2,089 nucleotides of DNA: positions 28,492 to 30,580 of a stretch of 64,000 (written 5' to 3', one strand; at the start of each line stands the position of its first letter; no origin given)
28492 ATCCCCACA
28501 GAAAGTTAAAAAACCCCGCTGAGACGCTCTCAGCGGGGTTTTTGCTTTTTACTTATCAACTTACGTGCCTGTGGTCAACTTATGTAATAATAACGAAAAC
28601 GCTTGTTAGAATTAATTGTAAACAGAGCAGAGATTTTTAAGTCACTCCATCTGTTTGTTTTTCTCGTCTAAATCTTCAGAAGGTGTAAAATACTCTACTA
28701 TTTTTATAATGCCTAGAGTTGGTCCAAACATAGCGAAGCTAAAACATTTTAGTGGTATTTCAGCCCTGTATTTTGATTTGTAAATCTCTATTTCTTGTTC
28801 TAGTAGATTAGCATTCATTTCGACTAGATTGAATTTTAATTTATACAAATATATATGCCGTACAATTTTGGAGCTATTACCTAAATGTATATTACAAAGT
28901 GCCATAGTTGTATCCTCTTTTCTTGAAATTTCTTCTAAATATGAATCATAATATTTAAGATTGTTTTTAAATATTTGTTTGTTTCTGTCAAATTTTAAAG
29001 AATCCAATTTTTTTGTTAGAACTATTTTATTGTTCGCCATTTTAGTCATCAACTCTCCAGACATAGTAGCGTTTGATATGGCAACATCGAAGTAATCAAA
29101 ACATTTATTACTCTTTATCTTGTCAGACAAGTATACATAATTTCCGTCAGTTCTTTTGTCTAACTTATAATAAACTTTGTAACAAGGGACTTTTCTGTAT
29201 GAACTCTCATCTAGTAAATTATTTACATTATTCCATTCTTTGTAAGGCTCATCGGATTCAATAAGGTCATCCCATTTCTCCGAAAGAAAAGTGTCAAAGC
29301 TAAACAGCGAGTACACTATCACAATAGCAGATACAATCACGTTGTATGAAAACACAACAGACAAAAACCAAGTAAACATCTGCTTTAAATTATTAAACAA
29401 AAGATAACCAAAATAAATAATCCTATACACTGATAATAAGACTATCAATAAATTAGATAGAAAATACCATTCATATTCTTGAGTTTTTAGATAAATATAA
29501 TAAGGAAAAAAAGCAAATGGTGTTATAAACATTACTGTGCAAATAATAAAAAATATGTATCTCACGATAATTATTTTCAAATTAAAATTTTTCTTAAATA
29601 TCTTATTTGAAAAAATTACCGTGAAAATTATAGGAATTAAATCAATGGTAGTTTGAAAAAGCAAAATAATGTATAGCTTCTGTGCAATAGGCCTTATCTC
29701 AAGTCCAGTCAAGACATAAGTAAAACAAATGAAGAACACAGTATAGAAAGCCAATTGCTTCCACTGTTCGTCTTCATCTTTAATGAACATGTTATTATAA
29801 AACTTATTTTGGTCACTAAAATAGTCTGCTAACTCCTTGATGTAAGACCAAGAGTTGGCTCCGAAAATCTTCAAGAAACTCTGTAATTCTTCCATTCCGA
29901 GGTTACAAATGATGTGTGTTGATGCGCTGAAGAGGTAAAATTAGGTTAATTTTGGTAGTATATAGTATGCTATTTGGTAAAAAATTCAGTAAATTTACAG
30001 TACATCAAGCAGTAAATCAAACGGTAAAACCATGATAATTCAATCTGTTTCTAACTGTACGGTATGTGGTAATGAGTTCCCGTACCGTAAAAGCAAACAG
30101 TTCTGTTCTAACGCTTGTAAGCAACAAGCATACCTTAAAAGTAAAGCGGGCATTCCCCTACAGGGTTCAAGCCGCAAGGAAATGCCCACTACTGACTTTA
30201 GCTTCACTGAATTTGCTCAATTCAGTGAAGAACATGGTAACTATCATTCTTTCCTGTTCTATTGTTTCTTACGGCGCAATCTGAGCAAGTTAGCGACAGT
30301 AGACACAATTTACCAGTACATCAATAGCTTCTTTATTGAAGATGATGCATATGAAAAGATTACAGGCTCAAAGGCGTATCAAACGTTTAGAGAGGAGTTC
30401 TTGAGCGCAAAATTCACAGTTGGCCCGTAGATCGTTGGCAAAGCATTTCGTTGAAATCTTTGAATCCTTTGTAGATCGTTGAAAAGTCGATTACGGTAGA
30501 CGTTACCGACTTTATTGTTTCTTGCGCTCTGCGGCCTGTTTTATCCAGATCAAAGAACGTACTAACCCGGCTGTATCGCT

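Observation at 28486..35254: Compact satellite-like replicating element at tRNA-Val, without relaxase or virion genes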

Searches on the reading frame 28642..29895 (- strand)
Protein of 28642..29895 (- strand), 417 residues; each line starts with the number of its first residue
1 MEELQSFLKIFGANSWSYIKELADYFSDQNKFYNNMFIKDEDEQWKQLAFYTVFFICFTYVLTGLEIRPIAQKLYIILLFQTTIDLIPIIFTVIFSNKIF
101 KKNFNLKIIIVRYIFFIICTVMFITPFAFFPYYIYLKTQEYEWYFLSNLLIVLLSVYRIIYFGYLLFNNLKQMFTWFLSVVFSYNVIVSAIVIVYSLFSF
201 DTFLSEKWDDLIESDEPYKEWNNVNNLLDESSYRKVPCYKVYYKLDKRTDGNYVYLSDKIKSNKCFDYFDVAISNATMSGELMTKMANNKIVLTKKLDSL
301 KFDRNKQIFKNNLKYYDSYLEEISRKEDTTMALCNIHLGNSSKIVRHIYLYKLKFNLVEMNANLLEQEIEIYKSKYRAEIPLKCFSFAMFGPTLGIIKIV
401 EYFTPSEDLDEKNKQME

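Call 8: search_protein_families(library=pfam, proteins=[window:28642-29895:-], max_evalue=0.01)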
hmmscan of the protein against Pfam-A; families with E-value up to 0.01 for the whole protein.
window:28642-29895:- (417 aa): 0 families

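Call 9: search_protein_families(library=phrogs, proteins=[window:28642-29895:-], max_evalue=0.01)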
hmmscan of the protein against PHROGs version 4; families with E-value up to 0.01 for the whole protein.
window:28642-29895:- (417 aa): 0 families

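Call 10: search_protein_families(library=ncbifam, proteins=[window:28642-29895:-], max_evalue=0.01)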
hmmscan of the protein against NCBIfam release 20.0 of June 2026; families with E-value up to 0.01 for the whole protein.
window:28642-29895:- (417 aa): 0 families

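Call 11: search_protein_families(library=padloc, proteins=[window:28642-29895:-], max_evalue=0.01)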
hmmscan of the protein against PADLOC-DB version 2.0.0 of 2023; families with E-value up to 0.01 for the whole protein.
window:28642-29895:- (417 aa): 0 families

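Call 43: find_homologous_proteins(query=window:28642-29895:-, max_evalue=0.001)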
Query window:28642-29895:- (417 aa): 1 proteins with E <= 0.001 among 4780 candidates.
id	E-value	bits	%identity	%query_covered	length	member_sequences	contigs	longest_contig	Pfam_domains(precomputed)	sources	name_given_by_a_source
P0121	2.4e-271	918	100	100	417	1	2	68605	-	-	-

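Call 66: predict_structure(protein=window:28642-29895:-)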
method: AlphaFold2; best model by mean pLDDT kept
length: 417 residues; sequences in the alignment: 1
mean_pLDDT: 40.9   pTM: 0.24
mean pLDDT of the five models: 40.9, 38.0, 36.5, 35.1, 32.3
residues with pLDDT >= 90: 0; 70-90: 0; 50-70: 107; < 50: 310
segments of 3 or more residues with pLDDT < 50: 1-14, 18-20, 28-39, 47-49, 51-53, 62-67, 70-72, 135-137, 167-169, 171-175, 177-183, 185-196, 198-201, 203-213, 215-417
pLDDT, mean of each block of 10 residues (from residue 1): 45 46 49 44 51 49 47 51 55 54 59 57 51 50 53 52 51 46 45 46 47 39 30 29 31 30 27 28 32 27 29 30 34 29 33 30 37 35 30 32 35 44
secondary structure, 60 per line:
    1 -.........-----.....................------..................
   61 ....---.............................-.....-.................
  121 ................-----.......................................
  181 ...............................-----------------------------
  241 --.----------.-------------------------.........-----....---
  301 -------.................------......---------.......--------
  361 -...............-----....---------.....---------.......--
elements in order: H2-10 H16-36 H43-64 H68-96 H98-102 H104-136 H142-211 H280-288 H294-297 H308-324 E331-336 E346-352 H362-376 H382-385 E395-399 H409-415

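Call 67: search_protein_representatives(protein=window:28642-29895:-)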
Query: 417 residues. Proteins with E-value up to 0.001 (for the whole library): 20; up to 1e-10: 4; up to 1e-30: 1. The best 20 are listed.
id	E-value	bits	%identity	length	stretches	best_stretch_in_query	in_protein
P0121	7.7e-272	917.6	100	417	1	1-417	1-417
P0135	9.0e-19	84.2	24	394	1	18-336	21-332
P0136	5.5e-16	75.0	23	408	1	17-345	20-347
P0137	5.6e-14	68.4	22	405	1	17-395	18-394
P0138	1.7e-10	56.9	29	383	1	16-387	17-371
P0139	3.6e-09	52.5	26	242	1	98-306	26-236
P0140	5.6e-09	51.9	23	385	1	6-387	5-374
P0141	7.8e-08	48.2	26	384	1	6-331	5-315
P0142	1.1e-07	47.7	25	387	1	17-387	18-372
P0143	1.2e-07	47.6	26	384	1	18-384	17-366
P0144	2.8e-07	46.3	23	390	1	3-331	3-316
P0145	1.8e-06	43.7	24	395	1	17-389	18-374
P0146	4.0e-06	42.5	25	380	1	17-331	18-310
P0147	6.5e-06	41.8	24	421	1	7-359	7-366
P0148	7.4e-06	41.6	24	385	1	25-336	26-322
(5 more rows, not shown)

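Call 69: find_encoding_contigs(protein=P0135, flank=8000, max_places=3)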
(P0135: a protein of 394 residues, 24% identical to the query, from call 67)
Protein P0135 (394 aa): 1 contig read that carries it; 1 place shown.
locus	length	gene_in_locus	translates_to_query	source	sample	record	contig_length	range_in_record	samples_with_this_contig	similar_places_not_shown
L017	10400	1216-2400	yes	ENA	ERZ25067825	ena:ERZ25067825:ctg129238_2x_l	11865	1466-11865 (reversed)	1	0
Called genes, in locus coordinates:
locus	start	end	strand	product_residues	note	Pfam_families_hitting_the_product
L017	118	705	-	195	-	-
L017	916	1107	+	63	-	-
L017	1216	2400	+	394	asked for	-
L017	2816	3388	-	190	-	-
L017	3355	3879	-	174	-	-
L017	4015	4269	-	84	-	-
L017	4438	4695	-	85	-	-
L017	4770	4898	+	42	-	-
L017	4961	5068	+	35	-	-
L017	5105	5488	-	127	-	PF13560:HTH_31 (weak)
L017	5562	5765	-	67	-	PF07927:HicA_toxin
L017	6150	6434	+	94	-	-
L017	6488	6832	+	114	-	PF13619:KTSC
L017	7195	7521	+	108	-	-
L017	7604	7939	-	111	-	-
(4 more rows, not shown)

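Call 71: search_protein_families(library=pfam, alignment_id=A4, max_evalue=0.01)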
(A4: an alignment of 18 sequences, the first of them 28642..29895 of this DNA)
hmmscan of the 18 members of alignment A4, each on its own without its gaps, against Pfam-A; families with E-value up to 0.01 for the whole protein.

A. member 1, window:28642-29895:- (417 aa): 0 families

B. families by the number of members that match (of 18 scanned): 2 families
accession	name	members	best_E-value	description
PF07695.17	7TMR-DISM_7TM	1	3.8e-05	7TM diverse intracellular signalling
PF12459.13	DltX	1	0.0048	D-Ala-teichoic acid biosynthesis protein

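Call 81: predict_structure(alignment_id=A4)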
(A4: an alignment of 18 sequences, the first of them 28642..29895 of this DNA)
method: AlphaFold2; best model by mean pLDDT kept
length: 417 residues; sequences in the alignment: 18
mean_pLDDT: 82.7   pTM: 0.78
mean pLDDT of the five models: 82.7, 82.0, 81.2, 80.9, 78.3
residues with pLDDT >= 90: 167; 70-90: 184; 50-70: 57; < 50: 9
segments of 3 or more residues with pLDDT < 50: 411-417
pLDDT, mean of each block of 10 residues (from residue 1): 67 84 92 93 91 83 73 77 85 90 89 91 86 92 95 90 90 91 88 71 53 79 90 82 77 86 80 89 92 95 95 93 72 60 68 82 91 93 87 78 59 42
secondary structure, 60 per line:
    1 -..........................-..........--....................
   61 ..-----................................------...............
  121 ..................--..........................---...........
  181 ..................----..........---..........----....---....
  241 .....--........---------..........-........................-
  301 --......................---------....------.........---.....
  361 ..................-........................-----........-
elements in order: H2-27 H29-38 H41-62 H68-99 H106-138 H141-166 H170-198 H203-212 H216-225 H230-233 E237-245 E248-255 H265-274 H276-299 H303-324 E334-337 E344-352 H356-378 H380-403 H409-416

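Call 83: fold_search(model_id=the predicted structure, library=pdb)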
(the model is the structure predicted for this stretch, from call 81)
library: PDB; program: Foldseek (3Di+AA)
matches with E <= 10: 112; with E <= 0.001: 0
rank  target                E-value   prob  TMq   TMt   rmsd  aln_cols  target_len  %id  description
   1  9lz1_R                1.0e+00  0.06  0.11  0.15  26.9       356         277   11  Cryo-EM structure of PTH1R-beta-arrestin1 complex in state 2 (released 2026-03-11)
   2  5h7c_C                1.0e+00  0.04  0.12  0.12  25.1       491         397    7  Crystal structure of a repeat protein with two Protein A-DHR14 repeat modules (released 2017-06-28)
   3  7zje_A                1.2e+00  0.07  0.14  0.11  36.1       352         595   13  C16-2 (released 2023-01-18)
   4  9m8l_R                1.3e+00  0.05  0.12  0.17  27.6       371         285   10  cryo-EM structure of human TAS2R4 (released 2026-03-18)
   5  9lz2_R                1.4e+00  0.06  0.12  0.16  26.6       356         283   10  Cryo-EM structure of PTH1R(V2RC)-beta-arrestin1 complex (released 2026-03-11)
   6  6ob7                  1.4e+00  0.05  0.12  0.13  26.7       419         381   11  Human equilibrative nucleoside transporter-1, dilazep bound (released 2019-07-03)
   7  7vvk_R                1.5e+00  0.06  0.12  0.14  27.1       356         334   10  PTH-bound human PTH1R in complex with Gs (class1) (released 2022-08-03)
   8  6prz                  1.6e+00  0.04  0.11  0.11  24.4       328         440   13  XFEL beta2 AR structure by ligand exchange from Alprenolol to Alprenolol. (released 2019-11-13)
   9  8yg4_R                1.8e+00  0.04  0.10  0.14  29.0       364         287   12  A cryo-EM structure of LA-PTH-R1-PTH1R-Gs complex structure (released 2025-09-03)
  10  8th4_A                1.9e+00  0.07  0.17  0.18  21.5       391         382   12  Structure of AT118-L Nanobody Antagonist in Complex with the Angiotensin II Type I Receptor and Losartan (released 2024-05-22)
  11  8tzi                  2.0e+00  0.08  0.12  0.12  16.3       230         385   11  Human equilibrative nucleoside transporter-1, JH-ENT-01 bound (released 2024-08-28)
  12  8jjp_A                2.2e+00  0.04  0.12  0.15  27.1       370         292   11  G protein-coupled receptor 1 (released 2024-08-21)
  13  9jdm_A                2.2e+00  0.02  0.09  0.08  35.6       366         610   10  Cryo-EM structure of human TRPV3 determined in MSP2N2 nanodisc (released 2025-03-26)
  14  5zk3                  2.3e+00  0.03  0.11  0.12  29.4       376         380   10  Crystal structure of rationally thermostabilized M2 muscarinic acetylcholine receptor bound with QNB (released 2018-11-21)
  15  9kug_A                2.5e+00  0.02  0.11  0.14  24.0       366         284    8  Structure of EP67 bound to human C5aR1 in complex with Go (released 2025-11-26)
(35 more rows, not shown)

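Call 92: fold_search(model_id=the predicted structure, library=viral)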
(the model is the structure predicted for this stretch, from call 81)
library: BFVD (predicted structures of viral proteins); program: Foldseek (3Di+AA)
matches with E <= 10: 144; with E <= 0.001: 0
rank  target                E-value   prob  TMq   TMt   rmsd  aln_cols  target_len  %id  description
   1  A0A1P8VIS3            1.7e-01  0.18  0.13  0.16  26.9       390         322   11  G-protein coupled receptor [Murid betaherpesvirus 3]
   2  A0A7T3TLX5            1.7e-01  0.21  0.09  0.18  23.1       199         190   10  Uncharacterized protein [Serratia phage vB_SmaM_Yaphecito]
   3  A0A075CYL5            2.7e-01  0.12  0.12  0.13  25.7       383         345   11  Membrane protein EE34 [Elephant endotheliotropic herpesvirus 5]
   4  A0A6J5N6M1            3.5e-01  0.23  0.15  0.19  20.1       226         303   10  Uncharacterized protein [uncultured Caudovirales phage]
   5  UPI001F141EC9         9.7e-01  0.13  0.08  0.23  18.9       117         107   10  (no name look-up for this kind of identifier)
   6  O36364                1.1e+00  0.07  0.12  0.16  26.0       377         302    9  G protein-coupled receptor A5 [Alcelaphine herpesvirus 1 (strain C500)]
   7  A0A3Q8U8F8            1.1e+00  0.14  0.10  0.25  15.2       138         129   17  Uncharacterized protein [Megavirus baoshan]
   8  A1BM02                1.2e+00  0.06  0.13  0.13  27.1       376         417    8  Ov5 [Ovine gammaherpesvirus 2]
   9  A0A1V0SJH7            1.3e+00  0.09  0.13  0.17  12.5       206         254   14  RING finger domain protein [Klosneuvirus KNV1]
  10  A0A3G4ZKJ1            1.5e+00  0.05  0.14  0.13  28.6       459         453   12  MFS transporter [Terrestrivirus sp.]
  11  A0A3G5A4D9            1.6e+00  0.02  0.08  0.04  27.3       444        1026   10  Chitin synthase [Homavirus sp.]
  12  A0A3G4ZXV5            1.7e+00  0.06  0.14  0.15  22.1       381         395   10  Uncharacterized protein [Faunusvirus sp.]
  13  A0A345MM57            1.8e+00  0.23  0.13  0.30  12.5       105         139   13  (no name in the UniProt tables at hand)
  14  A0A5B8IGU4            2.0e+00  0.10  0.15  0.23  12.7       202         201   15  TLC domain protein [Mimiviridae sp. ChoanoV1]
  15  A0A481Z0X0            2.2e+00  0.11  0.09  0.22  21.7       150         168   18  Uncharacterized protein [Mimivirus LCMiAC01]
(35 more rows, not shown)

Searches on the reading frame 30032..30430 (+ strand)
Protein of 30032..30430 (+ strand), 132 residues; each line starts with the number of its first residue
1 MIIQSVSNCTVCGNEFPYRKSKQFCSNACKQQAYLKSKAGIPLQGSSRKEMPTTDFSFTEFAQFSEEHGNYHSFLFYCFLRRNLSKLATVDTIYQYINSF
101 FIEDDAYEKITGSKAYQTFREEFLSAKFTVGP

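Call 8: search_protein_families(library=pfam, proteins=[window:30032-30430:+], max_evalue=0.01)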
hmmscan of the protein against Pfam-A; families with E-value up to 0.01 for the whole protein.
window:30032-30430:+ (132 aa): 1 family
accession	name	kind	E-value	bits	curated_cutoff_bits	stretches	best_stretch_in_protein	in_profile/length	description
PF09889.16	DUF2116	-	0.0073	16.7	26.8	0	9-35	6-30/59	Probable treble clef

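Call 9: search_protein_families(library=phrogs, proteins=[window:30032-30430:+], max_evalue=0.01)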
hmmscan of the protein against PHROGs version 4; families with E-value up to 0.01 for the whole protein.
window:30032-30430:+ (132 aa): 5 families
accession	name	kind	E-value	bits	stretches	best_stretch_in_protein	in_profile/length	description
phrog_1271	-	DNA, RNA and nucleotide metabolism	0.00028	21.4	1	8-33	179-242/361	HNH endonuclease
phrog_15471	-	DNA, RNA and nucleotide metabolism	0.0028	18.5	1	8-35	104-133/183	HNH endonuclease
phrog_13750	-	unknown function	0.0067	17.7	1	6-50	16-59/104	-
phrog_32573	-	unknown function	0.0069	17.6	0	5-38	74-107/118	-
phrog_1333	-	unknown function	0.0072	17.4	1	7-39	101-134/166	-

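Call 10: search_protein_families(library=ncbifam, proteins=[window:30032-30430:+], max_evalue=0.01)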
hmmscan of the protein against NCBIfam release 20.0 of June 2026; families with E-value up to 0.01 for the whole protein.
window:30032-30430:+ (132 aa): 0 families

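Call 11: search_protein_families(library=padloc, proteins=[window:30032-30430:+], max_evalue=0.01)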
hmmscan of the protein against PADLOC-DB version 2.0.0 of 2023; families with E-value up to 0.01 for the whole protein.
window:30032-30430:+ (132 aa): 0 families

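Call 59: find_homologous_proteins(query=window:30032-30430:+, max_evalue=0.001)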
Query window:30032-30430:+ (132 aa): 13 proteins with E <= 0.001 among 16 candidates.
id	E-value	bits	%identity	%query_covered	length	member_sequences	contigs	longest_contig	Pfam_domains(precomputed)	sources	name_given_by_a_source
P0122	2.9e-83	294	100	100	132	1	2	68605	-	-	-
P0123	1.0e-70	254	84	100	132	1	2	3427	-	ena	-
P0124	6.8e-48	180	63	99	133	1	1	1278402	-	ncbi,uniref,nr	ncbi:hypothetical protein [Fibrivirga algicola]|uniref:Uncharacterized protein n=1 Tax=Fibrivirga al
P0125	5.4e-45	171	57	99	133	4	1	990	-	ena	-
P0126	1.8e-44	169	58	99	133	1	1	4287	-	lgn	-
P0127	1.8e-41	159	55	99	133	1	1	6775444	-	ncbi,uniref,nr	ncbi:hypothetical protein [Fibrella aestuarina]|uniref:hypothetical protein n=1 Tax=Fibrella aestuar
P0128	3.8e-35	139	55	99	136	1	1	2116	-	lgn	-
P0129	1.3e-33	134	51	99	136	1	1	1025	-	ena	-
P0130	9.6e-33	131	47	99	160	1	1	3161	-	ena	-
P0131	1.3e-30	124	48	99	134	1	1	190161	-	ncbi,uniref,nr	ncbi:hypothetical protein [Larkinella punicea]|uniref:hypothetical protein n=1 Tax=Larkinella punice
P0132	4.6e-28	116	47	99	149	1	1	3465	-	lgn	-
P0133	7.5e-25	106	41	100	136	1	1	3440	-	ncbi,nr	ncbi:hypothetical protein LC612_41315 [Nostoc sp. CHAB 5834]|nr:hypothetical protein [Nostoc sp. CHA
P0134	4.4e-21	94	57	62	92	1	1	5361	-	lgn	-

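Call 60: find_encoding_contigs(protein=P0127, flank=10000, max_places=2)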
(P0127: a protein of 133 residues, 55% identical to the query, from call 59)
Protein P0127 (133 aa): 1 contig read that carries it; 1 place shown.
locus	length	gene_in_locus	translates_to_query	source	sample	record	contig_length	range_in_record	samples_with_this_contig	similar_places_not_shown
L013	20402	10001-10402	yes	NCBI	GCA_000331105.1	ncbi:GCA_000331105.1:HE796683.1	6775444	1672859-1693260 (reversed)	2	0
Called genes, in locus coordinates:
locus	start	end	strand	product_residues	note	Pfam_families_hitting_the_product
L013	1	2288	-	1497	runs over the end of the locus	PF00873:ACR_tran, PF02321:OEP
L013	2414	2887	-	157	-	-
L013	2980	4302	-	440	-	PF01408:GFO_IDH_MocA, PF22725:GFO_IDH_MocA_C3, PF19051:GFO_IDH_MocA_C2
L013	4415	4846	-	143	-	PF14108:ABA4-like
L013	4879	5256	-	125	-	-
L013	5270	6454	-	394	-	PF01244:Peptidase_M19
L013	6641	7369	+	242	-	PF01209:Ubie_methyltran, PF13489:Methyltransf_23, PF13847:Methyltransf_31, PF08241:Methyltransf_11, PF08242:Methyltransf_12, PF13649:Methyltransf_25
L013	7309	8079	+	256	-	PF13568:OMP_b-brl_2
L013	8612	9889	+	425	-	PF18862:ApeA_NTD1, PF18739:HEPN_Apea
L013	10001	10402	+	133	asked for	-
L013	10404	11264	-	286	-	PF01807:Zn_ribbon_DnaG, PF13155:Toprim_2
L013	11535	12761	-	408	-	PF05272:VapE-like_dom, PF19263:DUF5906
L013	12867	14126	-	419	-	PF13102:Phage_int_SAM_5 (weak), PF00589:Phage_integrase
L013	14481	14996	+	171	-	PF13744:HTH_37 (weak), PF12844:HTH_19, PF13443:HTH_26 (weak), PF13560:HTH_31, PF01381:HTH_3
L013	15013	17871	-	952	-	PF05729:NACHT (weak)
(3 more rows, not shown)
